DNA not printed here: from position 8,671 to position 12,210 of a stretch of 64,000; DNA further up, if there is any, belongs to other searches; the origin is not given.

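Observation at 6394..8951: Accessory two-gene cassette: divergent second PRPP-synthetase-like enzyme plus a 377-aa orphan with permuted papain-like motifs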

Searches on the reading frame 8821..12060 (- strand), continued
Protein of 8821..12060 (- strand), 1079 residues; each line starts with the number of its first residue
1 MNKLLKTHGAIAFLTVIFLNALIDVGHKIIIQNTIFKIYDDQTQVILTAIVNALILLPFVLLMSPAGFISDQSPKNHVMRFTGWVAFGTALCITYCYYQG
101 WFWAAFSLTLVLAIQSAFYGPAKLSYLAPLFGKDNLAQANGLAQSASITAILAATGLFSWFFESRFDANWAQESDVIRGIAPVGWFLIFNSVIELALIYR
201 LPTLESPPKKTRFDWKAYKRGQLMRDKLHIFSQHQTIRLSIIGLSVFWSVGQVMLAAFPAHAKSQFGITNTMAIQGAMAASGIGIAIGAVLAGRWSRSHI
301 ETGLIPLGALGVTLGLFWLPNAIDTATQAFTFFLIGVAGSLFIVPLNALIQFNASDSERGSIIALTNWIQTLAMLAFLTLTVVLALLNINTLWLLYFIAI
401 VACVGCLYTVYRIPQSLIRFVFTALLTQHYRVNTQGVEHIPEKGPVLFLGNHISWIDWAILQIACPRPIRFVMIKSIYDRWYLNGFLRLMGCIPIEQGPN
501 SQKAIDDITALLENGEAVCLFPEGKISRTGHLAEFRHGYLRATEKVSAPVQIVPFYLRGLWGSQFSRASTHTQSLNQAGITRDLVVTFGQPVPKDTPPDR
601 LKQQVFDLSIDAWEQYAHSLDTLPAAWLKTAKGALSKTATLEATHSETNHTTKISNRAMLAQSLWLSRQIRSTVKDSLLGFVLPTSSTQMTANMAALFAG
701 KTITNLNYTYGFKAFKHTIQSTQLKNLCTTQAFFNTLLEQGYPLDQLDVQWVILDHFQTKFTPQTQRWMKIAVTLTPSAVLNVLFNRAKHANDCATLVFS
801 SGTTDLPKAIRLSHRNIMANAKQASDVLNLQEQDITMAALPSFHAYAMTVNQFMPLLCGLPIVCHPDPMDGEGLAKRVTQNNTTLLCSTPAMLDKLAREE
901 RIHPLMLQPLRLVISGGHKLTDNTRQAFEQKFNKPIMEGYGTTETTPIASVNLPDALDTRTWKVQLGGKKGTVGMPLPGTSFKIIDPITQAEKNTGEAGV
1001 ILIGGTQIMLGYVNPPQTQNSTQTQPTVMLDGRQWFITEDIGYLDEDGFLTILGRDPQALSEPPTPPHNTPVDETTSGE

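Call 12: find_related_loci(query=window:8821-12060:-, collection=genome_contigs, flank=8000)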
Query window:8821-12060:- (1079 aa) in genome_contigs; peptide patterns used: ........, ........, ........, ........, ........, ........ (x = any residue, [..] = any of these).
599 stretches matched a pattern (row limit reached: there are more); 576 encode a relative of the query (tblastn E <= 1e-3); the best 80 are kept; 80 distinct loci.
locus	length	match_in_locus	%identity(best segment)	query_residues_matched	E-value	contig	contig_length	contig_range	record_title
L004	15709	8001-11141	52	1-1055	0e+0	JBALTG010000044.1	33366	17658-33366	MAG: Motiliproteus sp. isolate 1NakV-04 NODE_44_length_33366_cov_8.784403, whole genome shotgun sequence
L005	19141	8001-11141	52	1-1055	0e+0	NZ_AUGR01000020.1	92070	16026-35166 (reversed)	Neptunomonas japonica DSM 18939 G511DRAFT_scaffold00017.17_C, whole genome shotgun sequence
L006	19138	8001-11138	51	1-1055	0e+0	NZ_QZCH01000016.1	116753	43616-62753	Motilimonas pumila strain PLHSC7-2 contig16, whole genome shotgun sequence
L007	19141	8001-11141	51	1-1055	0e+0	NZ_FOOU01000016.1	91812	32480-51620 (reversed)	Neptunomonas qingdaonensis strain CGMCC 1.10971, whole genome shotgun sequence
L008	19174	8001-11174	51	1-1055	0e+0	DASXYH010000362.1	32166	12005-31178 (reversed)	MAG TPA_asm: Spongiibacteraceae bacterium isolate SMAG_U4819 k141_1881103, whole genome shotgun sequence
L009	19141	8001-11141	50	1-1055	0e+0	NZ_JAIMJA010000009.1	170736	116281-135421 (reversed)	Motilimonas cestriensis strain MKS20 NODE_9_length_170736, whole genome shotgun sequence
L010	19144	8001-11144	52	1-1055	0e+0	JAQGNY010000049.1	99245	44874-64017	MAG: Verrucomicrobiaceae bacterium isolate RYN_599 scaffold_331162, whole genome shotgun sequence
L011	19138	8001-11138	51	1-1055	0e+0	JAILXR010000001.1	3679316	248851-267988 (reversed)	MAG: Cellvibrionaceae bacterium isolate PBSAgamm1 PBSAgamm1, whole genome shotgun sequence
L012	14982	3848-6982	52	1-1064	0e+0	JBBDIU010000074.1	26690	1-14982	MAG: Cellvibrionaceae bacterium isolate LejiaA_55_10 Lejia_A_2802_length_26690_cov_6, whole genome shotgun sequence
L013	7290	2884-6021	51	1-1055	0e+0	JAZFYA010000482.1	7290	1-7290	MAG: Pseudomonadales bacterium isolate MT5bin.1 MT5bin.1_482, whole genome shotgun sequence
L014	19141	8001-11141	52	1-1055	0e+0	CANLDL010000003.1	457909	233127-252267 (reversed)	uncultured Pseudomonadales bacterium isolate 207.fasta genome assembly, contig: NODE_3, whole genome shotgun sequence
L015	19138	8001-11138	50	1-1055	0e+0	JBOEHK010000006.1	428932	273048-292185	MAG: Cellvibrionaceae bacterium isolate PBSgam9 PBS13d_contig_117, whole genome shotgun sequence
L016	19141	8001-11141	51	1-1055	0e+0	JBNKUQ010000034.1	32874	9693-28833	MAG: Cellvibrionaceae bacterium isolate A1A2.bin.40.strict NODE_34_length_32874_cov_4.768211, whole genome shotgun seque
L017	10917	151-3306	50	1-1055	0e+0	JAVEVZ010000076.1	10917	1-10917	MAG: Spongiibacteraceae bacterium isolate BF4_133 NODE_19581_length_10917_cov_3.487581_Biofilm4, whole genome shotgun se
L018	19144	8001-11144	51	1-1055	0e+0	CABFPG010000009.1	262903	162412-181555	Teredinibacter sp. ISS155 genome assembly, contig: 0009, whole genome shotgun sequence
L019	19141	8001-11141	49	1-1055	0e+0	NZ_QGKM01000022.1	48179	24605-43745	Leucothrix pacifica strain JCM 18388 JCM18388_1__paired__trimmed__paired__contig_22, whole genome shotgun sequence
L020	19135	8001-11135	48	1-1055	0e+0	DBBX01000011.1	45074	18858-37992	MAG TPA_asm: Thiotrichaceae bacterium UBA973 UBA973_contig_7120, whole genome shotgun sequence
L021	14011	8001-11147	49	1-1055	0e+0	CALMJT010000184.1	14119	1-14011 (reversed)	MAG TPA_asm: uncultured Alteromonadales bacterium isolate SRR7346984_bin.18_CONCOCT_v1.1_MAG genome assembly, contig: ER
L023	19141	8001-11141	48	1-1055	0e+0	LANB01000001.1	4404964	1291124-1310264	Cellvibrionaceae bacterium 1162T.S.0a.05 H152DRAFT_scaffold00001.1_C, whole genome shotgun sequence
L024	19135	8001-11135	48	1-1055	0e+0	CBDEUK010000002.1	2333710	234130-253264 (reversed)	MAG: Gammaproteobacteria bacterium isolate aaa19712-8064-448f-a3ea-3039ebdaf282 genome assembly, contig: contig_2, whole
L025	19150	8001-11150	49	1-1055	0e+0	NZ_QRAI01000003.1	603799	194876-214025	Saccharophagus sp. K07 contig_0000003, whole genome shotgun sequence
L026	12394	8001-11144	49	1-1055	0e+0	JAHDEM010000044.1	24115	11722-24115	MAG: Candidatus Endobugula sp. isolate MAG-181 RZ_5854, whole genome shotgun sequence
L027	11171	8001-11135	48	1-1055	0e+0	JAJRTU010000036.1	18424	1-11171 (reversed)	MAG: Gammaproteobacteria bacterium isolate Dive96_bin10.122 k141_629421, whole genome shotgun sequence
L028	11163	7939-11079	50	1-1055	0e+0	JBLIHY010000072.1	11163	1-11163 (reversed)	MAG: Cellvibrionaceae bacterium isolate 3300054696_176 Ga0535666_0010951, whole genome shotgun sequence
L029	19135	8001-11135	47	1-1055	0e+0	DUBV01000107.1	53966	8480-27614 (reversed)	MAG TPA_asm: Thiotrichaceae bacterium isolate UWMA-0311 NODE_903_length_53966_cov_0.552954, whole genome shotgun sequenc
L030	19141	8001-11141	49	1-1055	0e+0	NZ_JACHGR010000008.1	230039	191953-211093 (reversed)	Tolumonas osonensis strain DSM 22975 Ga0310461_08, whole genome shotgun sequence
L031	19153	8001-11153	51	1-1055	0e+0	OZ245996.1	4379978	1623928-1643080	MAG: Cellvibrionaceae bacterium isolate 7dcdd730-8b32-4169-8b40-376874fee246 genome assembly, chromosome: 1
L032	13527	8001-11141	49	1-1055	0e+0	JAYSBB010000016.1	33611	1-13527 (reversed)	MAG: Tolumonas sp. isolate XM6_XAHMGE1bin.1 NODE_706_length_33611_cov_2.573707, whole genome shotgun sequence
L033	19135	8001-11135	47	1-1055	0e+0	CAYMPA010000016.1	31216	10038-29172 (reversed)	MAG TPA_asm: uncultured Enterobacteriaceae bacterium isolate binchicken_co275_158 genome assembly, contig: NODE_1573_len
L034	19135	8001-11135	47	1-1055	0e+0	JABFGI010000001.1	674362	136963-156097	MAG: Proteobacteria bacterium isolate PRO17 c_000000000001, whole genome shotgun sequence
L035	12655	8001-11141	49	1-1055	0e+0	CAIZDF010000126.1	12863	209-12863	MAG: uncultured Tolumonas sp. isolate YR_bin-2055 genome assembly, contig: bin-2055:126/729, whole genome shotgun sequen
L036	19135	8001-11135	48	1-1055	0e+0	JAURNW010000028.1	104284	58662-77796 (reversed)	MAG: Gammaproteobacteria bacterium isolate SFB_Poly_Co_19 k141_2267860, whole genome shotgun sequence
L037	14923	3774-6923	48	1-1055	0e+0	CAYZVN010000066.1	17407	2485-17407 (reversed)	MAG TPA_asm: uncultured Saccharophagus sp. isolate SRP220891_co3_99 genome assembly, contig: NODE_4355_length_17407_cov_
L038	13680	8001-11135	47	1-1055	0e+0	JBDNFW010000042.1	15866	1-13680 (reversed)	MAG: Gammaproteobacteria bacterium isolate concoct.158.ELB k141_794912, whole genome shotgun sequence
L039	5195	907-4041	48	1-1055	0e+0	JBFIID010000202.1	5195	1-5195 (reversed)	MAG: Gammaproteobacteria bacterium isolate Mix_sand11.2021.09.Z.40 k141_2477779_length_5195_cov_12.6854, whole genome sh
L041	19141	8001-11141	48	1-1055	0e+0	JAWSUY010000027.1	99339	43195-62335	MAG: Agarilytica sp. isolate BHT04_PHB_gam1 A6P3HB_contig_301, whole genome shotgun sequence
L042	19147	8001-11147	48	1-1055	0e+0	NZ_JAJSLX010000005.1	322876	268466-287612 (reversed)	Sessilibacter corallicola strain C21 Scaffold5_1, whole genome shotgun sequence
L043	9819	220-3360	48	1-1055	0e+0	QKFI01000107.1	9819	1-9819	MAG: Tolumonas sp. isolate SZUA-498 scaffold_95425, whole genome shotgun sequence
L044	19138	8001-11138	48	1-1055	0e+0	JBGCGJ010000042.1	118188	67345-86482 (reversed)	MAG: Halioglobus sp. isolate SGMAG-01 contig42, whole genome shotgun sequence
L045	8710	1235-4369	48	1-1055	0e+0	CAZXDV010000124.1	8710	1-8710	MAG TPA_asm: uncultured Enterobacteriaceae bacterium isolate SRP135972_co2_275 genome assembly, contig: NODE_10788_lengt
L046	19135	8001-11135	48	1-1055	0e+0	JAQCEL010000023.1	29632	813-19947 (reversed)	MAG: Proteobacteria bacterium isolate casp40-mb.114 NODE_3639_length_29632_cov_0.073376, whole genome shotgun sequence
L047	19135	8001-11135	48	1-1055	0e+0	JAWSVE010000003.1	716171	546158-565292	MAG: Cellvibrionaceae bacterium isolate PJM02_PBSA_gam1 PBSAJ0_contig_15, whole genome shotgun sequence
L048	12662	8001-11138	47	1-1055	0e+0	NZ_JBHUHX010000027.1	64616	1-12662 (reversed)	Thiorhodococcus fuscus strain KCTC 5701 platanus_K_17_124_27, whole genome shotgun sequence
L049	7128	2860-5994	47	1-1055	0e+0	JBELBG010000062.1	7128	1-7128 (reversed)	MAG: Thiotrichaceae bacterium isolate REMEI003_ass_metaspades_bin.265 NODE_16826_length_7128_cov_3.772798, whole genome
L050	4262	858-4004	49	1-1055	0e+0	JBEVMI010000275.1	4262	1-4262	MAG: Spongiibacteraceae bacterium isolate T4R3BO_autometa_bin_0010 T4R3BO_autometa_bin_0010_k133_883380, whole genome sh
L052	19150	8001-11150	47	1-1055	0e+0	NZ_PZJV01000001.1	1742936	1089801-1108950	Salinicola halophilus strain CECT 5903 Salinicola-halophilus_contig_1, whole genome shotgun sequence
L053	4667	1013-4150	47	1-1055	0e+0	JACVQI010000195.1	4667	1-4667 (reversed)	MAG: Gammaproteobacteria bacterium isolate B4_bin.12 scaffold_8679, whole genome shotgun sequence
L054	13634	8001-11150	48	1-1055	0e+0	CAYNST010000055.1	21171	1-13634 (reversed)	MAG TPA_asm: uncultured Cellvibrionaceae bacterium isolate SRP220891_co3_262 genome assembly, contig: NODE_3087_length_2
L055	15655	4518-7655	47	1-1055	0e+0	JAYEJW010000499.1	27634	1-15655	MAG: Pseudomonadota bacterium isolate MAG153 MAG153_499, whole genome shotgun sequence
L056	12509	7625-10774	48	1-1055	0e+0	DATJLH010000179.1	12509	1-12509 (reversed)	MAG TPA_asm: Cellvibrio sp. isolate SMAG_U15614 k141_165139, whole genome shotgun sequence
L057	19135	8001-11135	47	3-1055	0e+0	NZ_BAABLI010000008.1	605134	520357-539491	Corallincola platygyrae strain JCM 18796 sequence08, whole genome shotgun sequence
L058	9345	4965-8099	48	1-1055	0e+0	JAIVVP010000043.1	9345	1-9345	MAG: Gemmatimonadota bacterium isolate HYP3_RS_04_7 NODE_989_length_9345_cov_0.307984, whole genome shotgun sequence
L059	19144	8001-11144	48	1-1055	0e+0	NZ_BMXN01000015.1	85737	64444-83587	Vreelandella hamiltonii strain KCTC 22154 sequence15, whole genome shotgun sequence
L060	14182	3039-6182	48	1-1055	0e+0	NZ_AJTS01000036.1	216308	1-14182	Vreelandella stevensii S18214 Contig36, whole genome shotgun sequence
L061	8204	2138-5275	48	1-1055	0e+0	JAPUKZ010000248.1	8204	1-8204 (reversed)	MAG: Gammaproteobacteria bacterium isolate KW1-S15_72 KW1-S15_72_cg248, whole genome shotgun sequence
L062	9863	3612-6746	46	1-1055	0e+0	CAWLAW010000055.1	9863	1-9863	MAG: Gammaproteobacteria bacterium isolate CB4_SCM.67 genome assembly, contig: Ga0302127_10003237, whole genome shotgun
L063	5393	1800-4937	48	1-1055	0e+0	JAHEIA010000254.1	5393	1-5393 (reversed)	MAG: Chromatiales bacterium isolate Ww483 NODE_57695_length_5393_cov_2.435508, whole genome shotgun sequence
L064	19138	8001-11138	47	1-1055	0e+0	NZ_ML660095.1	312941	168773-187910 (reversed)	Exilibacterium tricleocarpae strain R142 Scaffold9, whole genome shotgun sequence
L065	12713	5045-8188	47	1-1055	0e+0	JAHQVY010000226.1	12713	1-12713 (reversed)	MAG: Cellvibrionaceae bacterium isolate MAG.082 Posi_082-P41976, whole genome shotgun sequence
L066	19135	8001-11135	46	1-1055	0e+0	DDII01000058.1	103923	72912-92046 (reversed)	MAG TPA_asm: Cellvibrionales bacterium UBA1854 UBA1854_contig_461, whole genome shotgun sequence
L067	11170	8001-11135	46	1-1055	0e+0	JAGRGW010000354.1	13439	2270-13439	MAG: Gammaproteobacteria bacterium isolate HKST-UBA184 2010_144477, whole genome shotgun sequence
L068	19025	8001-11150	48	1-1055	0e+0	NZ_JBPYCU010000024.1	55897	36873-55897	Cellvibrio sp. ARAG 10.3 NODE_24_length_55897_cov_83.598065, whole genome shotgun sequence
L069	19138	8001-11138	47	1-1055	0e+0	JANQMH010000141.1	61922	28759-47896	MAG: Exilibacterium sp. isolate PL25a_bin.9 k99_1963928, whole genome shotgun sequence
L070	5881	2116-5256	47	1-1055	0e+0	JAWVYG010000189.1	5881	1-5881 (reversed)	MAG: Halioglobus sp. isolate HN13.bin.28 k141_986750_length_5881_cov_22.1824, whole genome shotgun sequence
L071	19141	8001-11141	47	1-1055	0e+0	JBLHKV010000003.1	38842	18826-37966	MAG: Halieaceae bacterium isolate 3300054698_149 Ga0535670_0001102, whole genome shotgun sequence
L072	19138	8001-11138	47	1-1055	0e+0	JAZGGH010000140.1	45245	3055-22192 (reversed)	MAG: Gammaproteobacteria bacterium isolate SCS4bin.9 SCS4bin.9_140, whole genome shotgun sequence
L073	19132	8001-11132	46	1-1055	0e+0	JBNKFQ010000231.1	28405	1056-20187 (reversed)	MAG: Porticoccaceae bacterium isolate E1E2.bin.7.orig k141_2056674, whole genome shotgun sequence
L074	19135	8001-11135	46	4-1055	0e+0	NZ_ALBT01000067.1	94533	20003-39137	Cellvibrio mixtus subsp. mixtus J3-8 Scaffold13_1, whole genome shotgun sequence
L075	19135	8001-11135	45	4-1055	0e+0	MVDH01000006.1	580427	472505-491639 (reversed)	MAG: Cellvibrio sp. 79 Scaffold_6, whole genome shotgun sequence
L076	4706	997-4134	46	1-1055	0e+0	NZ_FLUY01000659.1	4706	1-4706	Candidatus Thiosymbion oneisti isolate LOsNLC13024, whole genome shotgun sequence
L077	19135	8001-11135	46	1-1055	0e+0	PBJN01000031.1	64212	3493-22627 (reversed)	MAG: Porticoccaceae bacterium isolate SP293 8612, whole genome shotgun sequence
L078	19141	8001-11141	47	1-1055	0e+0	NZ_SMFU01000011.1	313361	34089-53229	Marinobacterium mangrovicola strain DSM 27697 Ga0180977_105, whole genome shotgun sequence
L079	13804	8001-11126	47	1-1055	0e+0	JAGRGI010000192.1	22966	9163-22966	MAG: Chromatiales bacterium isolate HKST-UBA171 2015-01-06_1_(paired)_contig_305939, whole genome shotgun sequence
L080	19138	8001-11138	45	1-1055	0e+0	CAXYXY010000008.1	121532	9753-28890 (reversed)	MAG: uncultured Thiothrix sp. isolate ERR13598997_binner123_Refined_34 genome assembly, contig: ERZ24875810.25, whole ge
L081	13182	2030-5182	46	1-1055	0e+0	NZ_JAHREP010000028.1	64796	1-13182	Marinobacterium ramblicola strain D7 NODE_28_length_64796_cov_258.470959, whole genome shotgun sequence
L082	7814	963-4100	47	1-1055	0e+0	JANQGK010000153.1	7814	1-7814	MAG: Halieaceae bacterium isolate PL23b_bin.40 k99_2644129, whole genome shotgun sequence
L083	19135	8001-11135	46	4-1055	0e+0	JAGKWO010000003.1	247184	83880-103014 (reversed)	MAG: Gammaproteobacteria bacterium isolate C7_D7_9 C7_D7_9_6, whole genome shotgun sequence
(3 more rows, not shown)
